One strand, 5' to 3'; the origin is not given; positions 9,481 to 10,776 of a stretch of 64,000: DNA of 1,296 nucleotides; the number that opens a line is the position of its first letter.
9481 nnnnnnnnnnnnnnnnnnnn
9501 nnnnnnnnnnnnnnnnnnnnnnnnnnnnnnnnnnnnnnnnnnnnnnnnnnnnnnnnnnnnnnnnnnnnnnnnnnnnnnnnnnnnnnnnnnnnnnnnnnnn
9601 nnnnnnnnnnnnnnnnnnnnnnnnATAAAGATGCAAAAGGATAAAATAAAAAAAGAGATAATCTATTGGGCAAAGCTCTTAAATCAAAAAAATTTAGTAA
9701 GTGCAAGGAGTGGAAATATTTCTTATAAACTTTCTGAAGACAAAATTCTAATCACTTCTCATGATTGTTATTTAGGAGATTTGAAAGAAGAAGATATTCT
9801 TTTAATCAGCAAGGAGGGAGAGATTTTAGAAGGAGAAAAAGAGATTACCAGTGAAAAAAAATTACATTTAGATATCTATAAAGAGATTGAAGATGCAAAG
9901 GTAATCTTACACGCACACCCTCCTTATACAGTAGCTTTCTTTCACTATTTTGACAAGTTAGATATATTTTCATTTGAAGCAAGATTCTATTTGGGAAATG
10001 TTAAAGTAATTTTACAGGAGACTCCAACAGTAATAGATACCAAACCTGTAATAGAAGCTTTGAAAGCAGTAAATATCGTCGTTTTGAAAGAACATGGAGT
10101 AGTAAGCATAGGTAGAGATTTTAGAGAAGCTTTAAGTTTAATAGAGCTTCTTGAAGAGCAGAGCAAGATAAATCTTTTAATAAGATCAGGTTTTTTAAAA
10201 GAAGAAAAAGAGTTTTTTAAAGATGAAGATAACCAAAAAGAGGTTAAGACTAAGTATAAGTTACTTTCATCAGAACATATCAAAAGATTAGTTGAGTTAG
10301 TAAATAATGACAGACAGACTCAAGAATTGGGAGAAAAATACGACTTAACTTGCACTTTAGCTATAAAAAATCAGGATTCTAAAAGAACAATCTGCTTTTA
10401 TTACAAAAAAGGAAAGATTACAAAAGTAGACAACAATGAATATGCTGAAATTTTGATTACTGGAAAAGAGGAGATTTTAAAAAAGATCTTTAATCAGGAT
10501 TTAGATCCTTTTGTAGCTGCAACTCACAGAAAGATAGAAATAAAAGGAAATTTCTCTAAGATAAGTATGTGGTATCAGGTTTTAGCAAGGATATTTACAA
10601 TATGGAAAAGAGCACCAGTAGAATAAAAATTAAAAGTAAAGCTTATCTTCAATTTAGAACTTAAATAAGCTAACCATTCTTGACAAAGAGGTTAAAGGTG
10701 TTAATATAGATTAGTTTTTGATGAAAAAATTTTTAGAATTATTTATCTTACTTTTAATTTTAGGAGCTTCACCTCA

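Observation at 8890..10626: PNP/MTA-phosphorylase-family gene followed by a class II aldolase fused to an SCP2 lipid-carrier domain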

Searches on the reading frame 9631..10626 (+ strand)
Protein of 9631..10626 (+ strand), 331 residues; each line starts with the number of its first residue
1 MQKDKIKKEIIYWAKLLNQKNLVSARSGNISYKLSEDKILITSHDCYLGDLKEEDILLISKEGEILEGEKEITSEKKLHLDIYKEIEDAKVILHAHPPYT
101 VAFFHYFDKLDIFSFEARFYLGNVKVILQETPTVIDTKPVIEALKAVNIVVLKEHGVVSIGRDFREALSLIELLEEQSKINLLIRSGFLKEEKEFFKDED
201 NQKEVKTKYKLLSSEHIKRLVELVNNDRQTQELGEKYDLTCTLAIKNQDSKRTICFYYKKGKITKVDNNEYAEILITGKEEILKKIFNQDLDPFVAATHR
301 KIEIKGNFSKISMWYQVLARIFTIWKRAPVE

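Call 3: search_protein_families(library=pfam, proteins=[window:9631-10626:+], max_evalue=0.1)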
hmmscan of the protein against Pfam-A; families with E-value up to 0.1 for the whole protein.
window:9631-10626:+ (331 aa): 4 families
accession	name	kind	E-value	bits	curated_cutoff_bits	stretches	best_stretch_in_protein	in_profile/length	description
PF00596.27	Aldolase_II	-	1.6e-33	116.6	22.2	1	9-181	2-182/183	Class II Aldolase and Adducin N-terminal domain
PF02036.22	SCP2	-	0.00043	21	21.3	1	227-310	9-92/101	SCP-2 sterol transfer family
PF24630.1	PIN_TASOR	-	0.0032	17.7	27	1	163-255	17-108/141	TASOR PIN domain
PF18728.6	HEPN_AbiV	-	0.096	13.3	27.1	0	173-257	39-122/155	AbiV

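Call 4: search_protein_families(library=ncbifam, proteins=[window:9631-10626:+], max_evalue=0.1)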
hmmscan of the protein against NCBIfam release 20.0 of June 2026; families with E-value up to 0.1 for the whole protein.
window:9631-10626:+ (331 aa): 31 families (the best 25 are shown)
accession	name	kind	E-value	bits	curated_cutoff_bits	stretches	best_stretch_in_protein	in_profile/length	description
NF006413.0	PRK08660.1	equivalog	1.3e-29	103.4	203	1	7-185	3-178/184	aldolase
NF006208.0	PRK08333.1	equivalog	2.5e-29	102.3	267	1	5-182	4-181/189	aldolase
NF040649.1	FucA_Meth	equivalog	3.7e-28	98.7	250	1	7-184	3-176/179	L-fuculose phosphate aldolase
NF043034.1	OxoTetrPhDc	equivalog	4.1e-23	82.2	250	1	4-186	3-190/205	3-oxo-tetronate 4-phosphate decarboxylase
NF005302.0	PRK06833.1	equivalog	1e-19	70.9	264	1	4-185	4-187/214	L-fuculose-phosphate aldolase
NF005123.0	PRK06557.1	subfamily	5.6e-19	68.7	251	1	4-181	10-192/223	L-ribulose-5-phosphate 4-epimerase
NF004492.0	PRK05834.1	equivalog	6.6e-19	68.2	139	1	3-180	3-183/197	hypothetical protein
TIGR03328.1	salvage_mtnB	equivalog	7.3e-17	61.5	137.05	1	15-175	6-182/194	methylthioribulose 1-phosphate dehydratase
NF006672.0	PRK09220.1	equivalog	3.3e-16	59.3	226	1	3-99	8-104/209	methylthioribulose 1-phosphate dehydratase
NF004979.0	PRK06357.1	equivalog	2.3e-15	56.5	216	1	8-182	8-196/221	hypothetical protein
NF004527.0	PRK05874.1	equivalog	1.4e-12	47.7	308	1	6-180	7-185/218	L-fuculose-phosphate aldolase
NF053831.1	RU1PAldHalo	equivalog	1.7e-12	47.3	300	1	19-182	16-180/208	ribulose-1-phosphate aldolase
NF006047.0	PRK08193.1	subfamily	5.3e-12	45.8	257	1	5-135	4-136/231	L-ribulose-5-phosphate 4-epimerase AraD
NF004855.0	PRK06208.1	subfamily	1.5e-11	44.1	255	1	48-185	87-228/274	class II aldolase/adducin family protein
NF005984.0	PRK08087.1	subfamily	4.4e-11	42.9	264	1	1-179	1-179/215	L-fuculose-phosphate aldolase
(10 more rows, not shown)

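Call 7: find_homologous_proteins(query=window:9631-10623:+)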
Query window:9631-10623:+ (331 aa): 247 proteins with E <= 0.001 among 4388 candidates; the best 120 are listed.
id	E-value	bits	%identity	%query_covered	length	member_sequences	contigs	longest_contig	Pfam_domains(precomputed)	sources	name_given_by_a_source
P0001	2.9e-208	708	99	100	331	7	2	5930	PF00596.28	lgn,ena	-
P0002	2.8e-144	498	68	99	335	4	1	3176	PF00596.28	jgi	jgi:L-fuculose-phosphate aldolase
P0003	6.5e-141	487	66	98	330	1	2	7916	PF00596.28,PF02036.23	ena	-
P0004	2.2e-137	476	65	99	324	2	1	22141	PF00596.28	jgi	jgi:L-fuculose-phosphate aldolase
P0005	3.7e-135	468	63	99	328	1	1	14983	PF00596.28,PF02036.23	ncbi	-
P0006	7.2e-134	464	63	99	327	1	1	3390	PF00596.28,PF02036.23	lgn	-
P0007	1.0e-133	464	64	98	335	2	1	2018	PF00596.28,PF02036.23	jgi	-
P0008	1.4e-131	456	62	100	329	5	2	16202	PF00596.28,PF02036.23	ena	-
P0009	2.4e-131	456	62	100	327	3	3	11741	PF00596.28,PF02036.23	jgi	-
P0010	9.9e-131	454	63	100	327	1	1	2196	PF00596.28,PF02036.23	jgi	-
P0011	2.2e-130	453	60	100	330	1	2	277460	PF00596.28,PF02036.23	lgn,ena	-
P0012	3.5e-130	452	61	100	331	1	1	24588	PF00596.28,PF02036.23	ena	-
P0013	1.3e-129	450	62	98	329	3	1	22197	PF00596.28,PF02036.23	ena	-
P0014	2.1e-129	449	60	100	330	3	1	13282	PF00596.28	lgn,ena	-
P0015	2.3e-129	449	61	100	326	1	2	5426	PF00596.28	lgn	-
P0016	3.4e-129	449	63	98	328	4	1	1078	PF00596.28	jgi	-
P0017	8.2e-129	447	62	98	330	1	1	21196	PF00596.28,PF02036.23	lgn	-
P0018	8.4e-129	447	59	98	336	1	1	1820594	PF00596.28,PF02036.23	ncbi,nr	ncbi:MAG: class II aldolase/adducin family protein [Candidatus Omnitrophota bacterium]|nr:MAG: class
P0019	1.5e-128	447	61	100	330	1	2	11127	PF00596.28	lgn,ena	-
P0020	3.1e-128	446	60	98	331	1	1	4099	PF00596.28,PF02036.23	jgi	-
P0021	3.4e-128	445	62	100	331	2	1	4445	PF00596.28,PF02036.23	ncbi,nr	ncbi:MAG: class II aldolase/adducin family protein [Candidatus Omnitrophica bacterium]|nr:class II a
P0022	1.1e-127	444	60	98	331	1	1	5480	PF00596.28,PF02036.23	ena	-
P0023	1.2e-127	444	59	100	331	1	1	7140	PF00596.28,PF02036.23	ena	-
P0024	1.2e-126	440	60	100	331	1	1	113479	PF00596.28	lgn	-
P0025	3.8e-126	439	58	100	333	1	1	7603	PF00596.28,PF02036.23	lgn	-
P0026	6.3e-126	438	60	98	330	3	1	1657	PF00596.28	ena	-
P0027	6.8e-126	438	58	99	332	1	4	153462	PF00596.28,PF02036.23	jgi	-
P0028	7.1e-126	438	57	100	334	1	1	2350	PF00596.28,PF02036.23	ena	-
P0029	1.2e-125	437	57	100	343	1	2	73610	PF00596.28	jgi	jgi:L-fuculose-phosphate aldolase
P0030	1.7e-125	436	58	100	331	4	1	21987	PF00596.28,PF02036.23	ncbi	-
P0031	4.3e-125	435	59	99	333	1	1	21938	PF00596.28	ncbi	-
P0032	4.5e-125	435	59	98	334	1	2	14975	PF00596.28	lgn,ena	-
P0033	6.0e-125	435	57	100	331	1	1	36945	PF00596.28,PF02036.23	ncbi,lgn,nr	ncbi:MAG: class II aldolase/adducin family protein [Candidatus Omnitrophica bacterium]|nr:class II a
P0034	7.0e-125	434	60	99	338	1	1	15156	PF00596.28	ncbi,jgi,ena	-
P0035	8.8e-125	434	61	98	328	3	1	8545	PF00596.28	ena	-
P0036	1.7e-124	433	59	99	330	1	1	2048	PF00596.28,PF02036.23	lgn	-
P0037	6.0e-124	431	58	100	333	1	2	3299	PF00596.28,PF02036.23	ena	-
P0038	1.2e-123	430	61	98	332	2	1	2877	PF00596.28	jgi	-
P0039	1.3e-123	430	58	100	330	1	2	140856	PF00596.28,PF02036.23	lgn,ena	-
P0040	1.7e-123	430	59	99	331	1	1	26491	PF00596.28,PF02036.23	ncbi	-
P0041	2.4e-123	429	57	100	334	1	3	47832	PF00596.28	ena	-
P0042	4.9e-123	428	55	100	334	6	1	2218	PF00596.28,PF02036.23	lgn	-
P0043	5.2e-123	428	59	99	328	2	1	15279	PF00596.28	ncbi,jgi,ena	-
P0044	6.7e-123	428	58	98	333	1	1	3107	PF00596.28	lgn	-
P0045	7.3e-123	428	57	100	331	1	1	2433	PF00596.28,PF02036.23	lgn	-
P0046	7.8e-123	428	58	100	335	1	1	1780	PF00596.28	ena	-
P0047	1.6e-122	427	58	100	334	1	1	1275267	PF00596.28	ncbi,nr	ncbi:MAG: class II aldolase/adducin family protein [Candidatus Omnitrophota bacterium]|nr:MAG: class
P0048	4.7e-122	425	56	99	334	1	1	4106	PF00596.28,PF02036.23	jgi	jgi:L-fuculose-phosphate aldolase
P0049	5.4e-122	425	58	98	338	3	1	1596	PF00596.28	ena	-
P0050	2.0e-121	423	57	100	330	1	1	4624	PF00596.28,PF02036.23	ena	-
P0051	2.4e-121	423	57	100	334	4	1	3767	PF00596.28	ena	-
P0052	3.4e-121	422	56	100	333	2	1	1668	PF00596.28,PF02036.23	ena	-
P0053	3.6e-121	422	60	98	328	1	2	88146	PF00596.28,PF02036.23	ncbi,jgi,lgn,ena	-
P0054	7.0e-121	421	55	98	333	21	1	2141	PF00596.28,PF02036.23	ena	-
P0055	8.3e-121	421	54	100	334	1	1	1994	PF00596.28,PF02036.23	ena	-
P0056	8.6e-121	421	58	100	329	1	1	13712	PF00596.28,PF02036.23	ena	-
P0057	1.9e-120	420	58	97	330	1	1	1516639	PF00596.28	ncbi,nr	ncbi:MAG: class II aldolase/adducin family protein [Candidatus Omnitrophota bacterium]|nr:MAG: class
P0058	2.9e-120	419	58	98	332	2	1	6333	PF00596.28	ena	-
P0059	4.2e-120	419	60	99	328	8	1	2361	PF00596.28,PF02036.23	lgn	-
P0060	4.7e-120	419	59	98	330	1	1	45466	PF00596.28,PF02036.23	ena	-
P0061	9.5e-120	418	60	98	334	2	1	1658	PF00596.28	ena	-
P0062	1.4e-119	417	57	100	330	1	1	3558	PF00596.28,PF02036.23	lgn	-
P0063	2.0e-119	417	56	99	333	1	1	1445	PF00596.28,PF02036.23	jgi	jgi:L-fuculose-phosphate aldolase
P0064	3.3e-119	416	54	98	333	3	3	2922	PF00596.28,PF02036.23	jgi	jgi:L-fuculose-phosphate aldolase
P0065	5.8e-119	415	54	98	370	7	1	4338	PF00596.28,PF02036.23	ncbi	ncbi:MAG: class II aldolase/adducin family protein [Candidatus Omnitrophota bacterium]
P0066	4.7e-118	412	55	100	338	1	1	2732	PF00596.28,PF02036.23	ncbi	-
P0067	1.3e-117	411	54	98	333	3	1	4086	PF00596.28,PF02036.23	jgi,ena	-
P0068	9.9e-117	408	57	100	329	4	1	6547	PF00596.28,PF02036.23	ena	-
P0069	3.1e-116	406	56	100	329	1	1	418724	PF00596.28,PF02036.23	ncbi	-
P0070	8.1e-116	405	55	98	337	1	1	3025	PF00596.28,PF02036.23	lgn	-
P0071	9.4e-116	405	54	98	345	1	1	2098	PF00596.28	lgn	-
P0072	4.0e-115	402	54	100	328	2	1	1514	PF00596.28,PF02036.23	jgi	-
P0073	5.2e-115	402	56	97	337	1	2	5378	PF00596.28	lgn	-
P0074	8.9e-115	401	53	98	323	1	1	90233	PF00596.28,PF02036.23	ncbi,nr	ncbi:MAG: hypothetical protein GY858_08435 [Candidatus Omnitrophica bacterium]|nr:hypothetical prote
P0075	2.2e-114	400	53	98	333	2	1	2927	PF00596.28,PF02036.23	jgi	jgi:ribulose-5-phosphate 4-epimerase/fuculose-1-phosphate aldolase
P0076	2.4e-114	400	54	100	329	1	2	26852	PF00596.28,PF02036.23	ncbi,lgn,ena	-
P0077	9.5e-114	398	54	100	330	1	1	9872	PF00596.28,PF02036.23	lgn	-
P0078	1.8e-113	397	54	99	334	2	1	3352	PF00596.28,PF02036.23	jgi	-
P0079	4.1e-113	396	56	97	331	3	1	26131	PF00596.28,PF02036.23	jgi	-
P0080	1.5e-112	394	53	100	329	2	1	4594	PF00596.28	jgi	jgi:L-fuculose-phosphate aldolase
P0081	5.7e-112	392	52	100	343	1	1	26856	PF00596.28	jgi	jgi:L-fuculose-phosphate aldolase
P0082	9.0e-112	391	54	100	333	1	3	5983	PF00596.28,PF02036.23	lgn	-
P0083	9.4e-112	391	52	100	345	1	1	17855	PF00596.28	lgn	-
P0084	2.6e-111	390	54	98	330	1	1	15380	PF00596.28,PF02036.23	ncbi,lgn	-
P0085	9.7e-111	388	53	100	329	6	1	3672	PF00596.28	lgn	-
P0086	7.0e-110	385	52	100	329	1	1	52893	PF00596.28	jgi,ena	-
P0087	1.7e-108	381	51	98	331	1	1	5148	PF00596.28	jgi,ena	-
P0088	2.0e-108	380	52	98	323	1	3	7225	PF00596.28,PF02036.23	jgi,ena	-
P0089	3.7e-108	380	53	100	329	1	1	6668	PF00596.28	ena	-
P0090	5.9e-108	379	50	98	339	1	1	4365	PF00596.28,PF02036.23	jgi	-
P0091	2.6e-107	377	57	88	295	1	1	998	PF00596.28,PF02036.23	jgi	jgi:L-fuculose-phosphate aldolase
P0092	4.9e-107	376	49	100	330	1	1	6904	PF00596.28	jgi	jgi:L-fuculose-phosphate aldolase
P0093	1.0e-103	365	52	100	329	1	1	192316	PF00596.28,PF02036.23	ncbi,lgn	-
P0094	1.9e-101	358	53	100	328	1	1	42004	PF00596.28,PF02036.23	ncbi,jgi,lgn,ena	-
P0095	2.2e-98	347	58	81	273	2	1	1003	PF00596.28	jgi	jgi:ribulose-5-phosphate 4-epimerase/fuculose-1-phosphate aldolase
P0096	2.7e-95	337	48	100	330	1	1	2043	PF00596.28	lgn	-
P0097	1.2e-90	322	46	100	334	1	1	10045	PF00596.28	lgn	-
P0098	2.5e-88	314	47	100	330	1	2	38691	PF00596.28,PF02036.23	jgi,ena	-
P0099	2.1e-87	311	47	100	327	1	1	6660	PF00596.28,PF02036.23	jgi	jgi:L-fuculose-phosphate aldolase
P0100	2.8e-87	311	46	100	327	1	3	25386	PF00596.28,PF02036.23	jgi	jgi:L-fuculose-phosphate aldolase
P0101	3.6e-86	307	46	100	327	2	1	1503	PF00596.28,PF02036.23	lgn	-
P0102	5.0e-86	307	45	100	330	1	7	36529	PF00596.28,PF02036.23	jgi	jgi:L-fuculose-phosphate aldolase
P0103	9.1e-86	306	45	100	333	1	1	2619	PF00596.28,PF02036.23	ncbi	-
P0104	1.6e-85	305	45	100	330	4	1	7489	PF00596.28,PF02036.23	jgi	jgi:L-fuculose-phosphate aldolase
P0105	1.9e-85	305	45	100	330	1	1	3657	PF00596.28,PF02036.23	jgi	jgi:L-fuculose-phosphate aldolase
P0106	1.9e-84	302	45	100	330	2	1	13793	PF00596.28,PF02036.23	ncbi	-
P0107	2.7e-84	301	45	100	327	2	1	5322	PF00596.28,PF02036.23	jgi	jgi:ribulose-5-phosphate 4-epimerase/fuculose-1-phosphate aldolase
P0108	4.3e-84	301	45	100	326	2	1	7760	PF00596.28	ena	-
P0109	4.3e-84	301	45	100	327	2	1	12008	PF00596.28,PF02036.23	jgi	jgi:ribulose-5-phosphate 4-epimerase/fuculose-1-phosphate aldolase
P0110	4.7e-84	300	44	100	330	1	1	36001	PF00596.28,PF02036.23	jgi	jgi:L-fuculose-phosphate aldolase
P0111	9.3e-84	299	45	100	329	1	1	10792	PF00596.28,PF02036.23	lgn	-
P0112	2.3e-83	298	45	100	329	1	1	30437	PF00596.28,PF02036.23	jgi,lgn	-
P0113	2.6e-83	298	44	100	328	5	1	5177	PF00596.28,PF02036.23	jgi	jgi:L-fuculose-phosphate aldolase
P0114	6.1e-83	297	45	100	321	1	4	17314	PF00596.28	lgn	-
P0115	6.1e-83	297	45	100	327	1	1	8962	PF00596.28,PF02036.23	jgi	jgi:L-fuculose-phosphate aldolase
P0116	1.4e-82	296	44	100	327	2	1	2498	PF00596.28,PF02036.23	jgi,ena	-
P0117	1.9e-82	295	45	100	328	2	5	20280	PF00596.28,PF02036.23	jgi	jgi:L-fuculose-phosphate aldolase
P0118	2.0e-82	295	45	100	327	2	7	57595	PF00596.28,PF02036.23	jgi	jgi:L-fuculose-phosphate aldolase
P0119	2.8e-82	295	45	99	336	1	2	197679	PF00596.28,PF02036.23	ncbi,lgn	-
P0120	3.4e-82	294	45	100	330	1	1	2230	PF00596.28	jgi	jgi:L-fuculose-phosphate aldolase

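Call 9: find_encoding_contigs(protein=P0018, flank=8000, max_places=2)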
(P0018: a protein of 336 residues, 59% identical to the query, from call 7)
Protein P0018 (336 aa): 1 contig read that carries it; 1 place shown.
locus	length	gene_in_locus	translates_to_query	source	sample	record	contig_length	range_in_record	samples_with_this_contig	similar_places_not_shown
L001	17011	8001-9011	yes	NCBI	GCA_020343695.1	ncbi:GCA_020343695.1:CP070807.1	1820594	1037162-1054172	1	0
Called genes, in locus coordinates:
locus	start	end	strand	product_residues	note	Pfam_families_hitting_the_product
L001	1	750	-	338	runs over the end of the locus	PF01075:Glyco_transf_9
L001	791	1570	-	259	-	PF01522:Polysacc_deac_1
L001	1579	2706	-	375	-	PF13439:Glyco_transf_4, PF13579:Glyco_trans_4_4, PF20706:GT4-conflict, PF00534:Glycos_transf_1, PF13692:Glyco_trans_1_4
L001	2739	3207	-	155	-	PF01075:Glyco_transf_9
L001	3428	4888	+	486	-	PF02310:B12-binding, PF04055:Radical_SAM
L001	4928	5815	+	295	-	PF04909:Amidohydro_2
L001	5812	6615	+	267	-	PF01063:Aminotran_4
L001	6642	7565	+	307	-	PF01008:IF-2B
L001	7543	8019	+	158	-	-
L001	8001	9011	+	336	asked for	PF00596:Aldolase_II, PF02036:SCP2 (faint)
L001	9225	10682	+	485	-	PF00171:Aldedh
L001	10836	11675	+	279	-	PF01791:DeoC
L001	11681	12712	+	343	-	PF08240:ADH_N, PF00107:ADH_zinc_N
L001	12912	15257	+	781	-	PF03176:MMPL, PF02460:Patched (weak), PF12349:Sterol-sensing, PF03176:MMPL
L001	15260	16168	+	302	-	PF07044:DUF1329 (weak), PF17131:TP_0789-like, PF07044:DUF1329 (weak)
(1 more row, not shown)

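Call 10: find_encoding_contigs(protein=P0119, flank=8000, max_places=2)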
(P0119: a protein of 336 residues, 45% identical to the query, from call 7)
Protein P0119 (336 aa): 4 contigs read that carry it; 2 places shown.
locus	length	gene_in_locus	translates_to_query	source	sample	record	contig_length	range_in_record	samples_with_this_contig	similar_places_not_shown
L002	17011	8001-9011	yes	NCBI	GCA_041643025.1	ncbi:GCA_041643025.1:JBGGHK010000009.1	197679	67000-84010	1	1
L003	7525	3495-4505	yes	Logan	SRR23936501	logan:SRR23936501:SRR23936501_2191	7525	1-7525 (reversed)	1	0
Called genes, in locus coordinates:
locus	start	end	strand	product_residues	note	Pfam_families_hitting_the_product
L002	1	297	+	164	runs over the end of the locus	PF01899:MNHE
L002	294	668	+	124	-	PF04066:MrpF_PhaF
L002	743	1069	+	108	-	PF03334:PhaG_MnhG_YufB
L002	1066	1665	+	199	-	PF00037:Fer4 (weak), PF13237:Fer4_10 (weak), PF12838:Fer4_7, PF13187:Fer4_9 (weak)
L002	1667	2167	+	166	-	PF01750:HycI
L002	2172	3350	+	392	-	PF01455:HupF_HypC, PF04055:Radical_SAM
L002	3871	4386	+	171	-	PF03551:PadR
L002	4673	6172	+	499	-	PF00501:AMP-binding, PF13193:AMP-binding_C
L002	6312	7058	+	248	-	PF01048:PNP_UDP_1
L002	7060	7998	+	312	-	PF01008:IF-2B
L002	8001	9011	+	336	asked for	PF00596:Aldolase_II, PF02036:SCP2 (weak)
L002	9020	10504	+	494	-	PF00171:Aldedh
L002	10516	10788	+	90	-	-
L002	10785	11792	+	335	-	PF01210:NAD_Gly3P_dh_N (faint), PF02558:ApbA, PF03807:F420_oxidored (weak), PF08546:ApbA_C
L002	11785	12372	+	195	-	-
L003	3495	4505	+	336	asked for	PF00596:Aldolase_II, PF02036:SCP2 (weak)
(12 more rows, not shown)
